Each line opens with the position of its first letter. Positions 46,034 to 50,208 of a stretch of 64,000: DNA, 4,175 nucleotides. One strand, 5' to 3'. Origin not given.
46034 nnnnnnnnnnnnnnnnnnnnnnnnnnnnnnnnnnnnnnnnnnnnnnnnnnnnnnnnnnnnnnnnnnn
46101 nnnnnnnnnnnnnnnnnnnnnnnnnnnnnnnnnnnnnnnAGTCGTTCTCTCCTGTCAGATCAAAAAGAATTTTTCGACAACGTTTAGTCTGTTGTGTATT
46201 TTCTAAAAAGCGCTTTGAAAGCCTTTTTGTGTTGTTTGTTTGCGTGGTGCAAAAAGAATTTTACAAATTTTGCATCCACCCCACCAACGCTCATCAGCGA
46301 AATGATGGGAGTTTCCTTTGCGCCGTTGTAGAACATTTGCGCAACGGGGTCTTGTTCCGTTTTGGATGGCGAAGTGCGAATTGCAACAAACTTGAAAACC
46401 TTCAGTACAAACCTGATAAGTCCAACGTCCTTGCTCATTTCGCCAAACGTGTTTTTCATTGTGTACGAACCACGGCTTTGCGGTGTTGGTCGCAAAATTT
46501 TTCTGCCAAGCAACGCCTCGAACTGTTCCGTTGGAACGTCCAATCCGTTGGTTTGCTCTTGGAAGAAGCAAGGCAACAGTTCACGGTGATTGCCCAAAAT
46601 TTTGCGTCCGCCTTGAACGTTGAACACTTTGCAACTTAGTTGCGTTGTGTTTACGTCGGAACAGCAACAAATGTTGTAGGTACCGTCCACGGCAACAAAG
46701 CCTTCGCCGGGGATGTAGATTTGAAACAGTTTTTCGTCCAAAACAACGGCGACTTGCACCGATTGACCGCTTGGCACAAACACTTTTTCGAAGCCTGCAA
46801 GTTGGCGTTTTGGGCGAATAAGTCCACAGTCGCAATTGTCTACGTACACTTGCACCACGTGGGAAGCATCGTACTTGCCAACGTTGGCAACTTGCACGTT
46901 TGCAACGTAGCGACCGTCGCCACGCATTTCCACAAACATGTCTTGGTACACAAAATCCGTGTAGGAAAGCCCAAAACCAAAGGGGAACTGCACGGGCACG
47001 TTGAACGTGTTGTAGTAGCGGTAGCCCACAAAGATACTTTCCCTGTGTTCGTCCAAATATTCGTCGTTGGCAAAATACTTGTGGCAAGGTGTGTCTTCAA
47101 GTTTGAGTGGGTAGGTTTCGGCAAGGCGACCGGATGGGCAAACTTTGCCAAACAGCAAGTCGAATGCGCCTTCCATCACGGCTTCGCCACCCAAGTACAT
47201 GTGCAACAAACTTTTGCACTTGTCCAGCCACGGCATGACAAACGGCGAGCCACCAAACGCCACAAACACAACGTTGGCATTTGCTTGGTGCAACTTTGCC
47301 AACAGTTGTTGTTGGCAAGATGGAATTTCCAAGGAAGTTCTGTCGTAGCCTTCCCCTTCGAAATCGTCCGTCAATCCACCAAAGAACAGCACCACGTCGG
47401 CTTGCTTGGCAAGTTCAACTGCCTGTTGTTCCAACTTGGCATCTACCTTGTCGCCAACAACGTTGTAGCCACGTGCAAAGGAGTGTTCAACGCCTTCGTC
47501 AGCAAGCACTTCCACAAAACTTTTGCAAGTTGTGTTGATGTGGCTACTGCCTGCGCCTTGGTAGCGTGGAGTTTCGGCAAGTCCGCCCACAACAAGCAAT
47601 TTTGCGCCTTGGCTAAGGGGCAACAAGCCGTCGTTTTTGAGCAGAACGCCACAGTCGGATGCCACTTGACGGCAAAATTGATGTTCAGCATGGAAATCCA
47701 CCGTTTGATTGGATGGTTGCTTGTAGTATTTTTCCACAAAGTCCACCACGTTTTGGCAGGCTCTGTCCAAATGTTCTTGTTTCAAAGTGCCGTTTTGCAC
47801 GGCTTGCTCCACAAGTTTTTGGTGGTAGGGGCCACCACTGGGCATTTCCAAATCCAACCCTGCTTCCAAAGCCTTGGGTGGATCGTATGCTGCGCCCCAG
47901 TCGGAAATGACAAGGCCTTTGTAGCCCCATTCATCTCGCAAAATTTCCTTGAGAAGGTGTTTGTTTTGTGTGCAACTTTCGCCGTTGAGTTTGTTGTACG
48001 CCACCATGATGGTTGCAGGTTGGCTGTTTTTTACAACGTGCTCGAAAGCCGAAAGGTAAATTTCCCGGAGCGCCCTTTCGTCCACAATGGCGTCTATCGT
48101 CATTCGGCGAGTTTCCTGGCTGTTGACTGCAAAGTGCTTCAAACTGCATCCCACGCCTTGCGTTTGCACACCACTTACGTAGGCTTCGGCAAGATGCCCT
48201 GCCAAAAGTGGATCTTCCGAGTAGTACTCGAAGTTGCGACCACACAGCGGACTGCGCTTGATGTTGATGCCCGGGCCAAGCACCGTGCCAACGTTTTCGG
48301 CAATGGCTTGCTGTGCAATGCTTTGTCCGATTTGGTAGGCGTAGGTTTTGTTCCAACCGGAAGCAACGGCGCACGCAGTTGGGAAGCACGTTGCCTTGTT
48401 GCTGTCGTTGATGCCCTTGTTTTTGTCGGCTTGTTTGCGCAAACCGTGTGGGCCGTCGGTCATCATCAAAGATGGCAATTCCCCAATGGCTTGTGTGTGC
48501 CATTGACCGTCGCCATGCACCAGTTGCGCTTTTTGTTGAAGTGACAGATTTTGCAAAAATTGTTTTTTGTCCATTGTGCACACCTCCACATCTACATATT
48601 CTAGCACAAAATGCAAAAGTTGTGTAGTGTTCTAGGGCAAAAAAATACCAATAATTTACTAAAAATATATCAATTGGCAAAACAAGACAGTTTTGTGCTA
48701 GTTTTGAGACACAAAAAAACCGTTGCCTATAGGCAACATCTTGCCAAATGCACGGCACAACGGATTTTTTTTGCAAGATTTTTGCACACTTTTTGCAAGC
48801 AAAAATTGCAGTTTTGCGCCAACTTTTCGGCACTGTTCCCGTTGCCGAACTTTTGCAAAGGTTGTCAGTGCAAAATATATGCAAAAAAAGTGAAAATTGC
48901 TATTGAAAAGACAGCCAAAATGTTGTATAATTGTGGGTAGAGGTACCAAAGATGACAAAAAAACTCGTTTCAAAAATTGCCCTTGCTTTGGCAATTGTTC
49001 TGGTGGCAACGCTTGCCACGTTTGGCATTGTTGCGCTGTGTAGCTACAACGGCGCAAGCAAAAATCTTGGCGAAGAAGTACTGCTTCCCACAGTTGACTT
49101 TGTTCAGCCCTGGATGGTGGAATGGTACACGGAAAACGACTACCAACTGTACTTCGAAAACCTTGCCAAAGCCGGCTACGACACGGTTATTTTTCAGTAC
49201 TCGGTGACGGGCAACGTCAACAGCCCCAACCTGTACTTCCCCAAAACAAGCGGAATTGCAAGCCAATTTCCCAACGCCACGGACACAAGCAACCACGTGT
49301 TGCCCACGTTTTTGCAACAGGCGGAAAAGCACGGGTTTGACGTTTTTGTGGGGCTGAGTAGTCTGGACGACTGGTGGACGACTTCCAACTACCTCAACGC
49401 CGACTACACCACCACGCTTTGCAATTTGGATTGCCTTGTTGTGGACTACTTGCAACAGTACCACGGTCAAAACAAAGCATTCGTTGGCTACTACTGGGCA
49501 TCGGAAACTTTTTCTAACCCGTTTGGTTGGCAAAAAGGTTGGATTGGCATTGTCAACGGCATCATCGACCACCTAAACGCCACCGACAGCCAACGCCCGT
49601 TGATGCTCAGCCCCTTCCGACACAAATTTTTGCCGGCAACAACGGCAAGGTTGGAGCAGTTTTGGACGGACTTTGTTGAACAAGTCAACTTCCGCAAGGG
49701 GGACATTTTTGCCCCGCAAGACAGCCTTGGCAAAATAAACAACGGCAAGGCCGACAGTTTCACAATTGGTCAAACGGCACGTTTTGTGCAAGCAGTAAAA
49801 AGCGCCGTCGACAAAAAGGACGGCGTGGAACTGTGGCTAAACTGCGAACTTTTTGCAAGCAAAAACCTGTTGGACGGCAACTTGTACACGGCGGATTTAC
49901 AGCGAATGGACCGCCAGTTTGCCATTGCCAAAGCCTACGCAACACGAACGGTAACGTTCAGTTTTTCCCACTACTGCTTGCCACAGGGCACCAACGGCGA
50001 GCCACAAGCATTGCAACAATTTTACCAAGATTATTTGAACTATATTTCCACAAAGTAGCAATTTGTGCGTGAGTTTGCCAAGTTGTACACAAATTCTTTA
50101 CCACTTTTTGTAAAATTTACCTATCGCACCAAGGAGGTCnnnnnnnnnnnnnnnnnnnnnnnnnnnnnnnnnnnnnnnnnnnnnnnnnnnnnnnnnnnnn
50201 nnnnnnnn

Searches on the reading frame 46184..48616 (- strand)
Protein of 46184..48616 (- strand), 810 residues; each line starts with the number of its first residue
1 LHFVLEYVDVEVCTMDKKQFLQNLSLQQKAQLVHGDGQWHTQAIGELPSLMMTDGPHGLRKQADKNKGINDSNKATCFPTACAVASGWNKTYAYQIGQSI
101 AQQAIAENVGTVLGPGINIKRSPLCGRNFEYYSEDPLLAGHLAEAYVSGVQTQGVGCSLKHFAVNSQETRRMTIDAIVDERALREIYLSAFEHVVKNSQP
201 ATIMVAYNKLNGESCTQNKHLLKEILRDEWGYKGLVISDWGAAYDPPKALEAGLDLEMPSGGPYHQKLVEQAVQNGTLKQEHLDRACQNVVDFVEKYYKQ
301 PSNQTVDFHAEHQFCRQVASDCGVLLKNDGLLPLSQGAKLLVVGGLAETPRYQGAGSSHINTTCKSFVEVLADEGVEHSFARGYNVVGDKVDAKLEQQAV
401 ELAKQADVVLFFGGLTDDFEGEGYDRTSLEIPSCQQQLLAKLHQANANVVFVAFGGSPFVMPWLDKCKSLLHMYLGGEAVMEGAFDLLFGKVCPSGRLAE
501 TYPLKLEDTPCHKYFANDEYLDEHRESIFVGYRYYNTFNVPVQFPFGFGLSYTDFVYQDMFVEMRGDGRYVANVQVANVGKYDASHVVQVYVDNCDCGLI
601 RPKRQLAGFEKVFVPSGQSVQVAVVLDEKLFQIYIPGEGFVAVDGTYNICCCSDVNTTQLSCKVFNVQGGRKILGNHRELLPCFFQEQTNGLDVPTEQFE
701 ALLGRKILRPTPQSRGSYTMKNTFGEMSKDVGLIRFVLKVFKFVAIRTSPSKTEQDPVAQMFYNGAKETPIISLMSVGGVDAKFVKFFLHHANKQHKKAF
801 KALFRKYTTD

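Call 9: search_protein_families(library=pfam, proteins=[window:46184-48616:-], max_evalue=0.01)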
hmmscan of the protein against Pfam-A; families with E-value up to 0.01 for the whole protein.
window:46184-48616:- (810 aa): 3 families
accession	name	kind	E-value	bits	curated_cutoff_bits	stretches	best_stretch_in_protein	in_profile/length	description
PF01915.27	Glyco_hydro_3_C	-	3.6e-42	145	31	1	324-552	2-200/200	Glycosyl hydrolase family 3 C-terminal domain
PF00933.27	Glyco_hydro_3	-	8.4e-41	140.9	27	1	62-291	68-314/316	Glycosyl hydrolase family 3 N terminal domain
PF14310.12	Fn3-like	-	2.7e-13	50.3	25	1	586-650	1-66/71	Fibronectin type III-like domain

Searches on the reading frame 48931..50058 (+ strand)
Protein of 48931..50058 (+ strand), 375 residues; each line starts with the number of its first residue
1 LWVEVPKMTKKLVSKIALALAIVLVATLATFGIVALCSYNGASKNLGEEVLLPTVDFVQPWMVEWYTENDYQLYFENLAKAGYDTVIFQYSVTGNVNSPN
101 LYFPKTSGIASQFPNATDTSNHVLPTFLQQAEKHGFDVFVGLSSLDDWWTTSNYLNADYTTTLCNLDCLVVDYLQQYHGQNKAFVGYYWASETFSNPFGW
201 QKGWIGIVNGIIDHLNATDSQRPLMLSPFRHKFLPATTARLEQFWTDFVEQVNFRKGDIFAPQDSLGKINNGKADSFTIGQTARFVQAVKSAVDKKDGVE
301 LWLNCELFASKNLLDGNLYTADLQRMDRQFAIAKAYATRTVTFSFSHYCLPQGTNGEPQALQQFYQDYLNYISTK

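Call 9: search_protein_families(library=pfam, proteins=[window:48931-50058:+], max_evalue=0.01)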
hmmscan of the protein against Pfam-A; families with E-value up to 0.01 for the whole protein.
window:48931-50058:+ (375 aa): 1 family
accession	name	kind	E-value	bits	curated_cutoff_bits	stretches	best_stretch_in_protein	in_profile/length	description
PF14488.12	DUF4434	-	1.9e-30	106.8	30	1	57-352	5-280/283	Domain of unknown function (DUF4434)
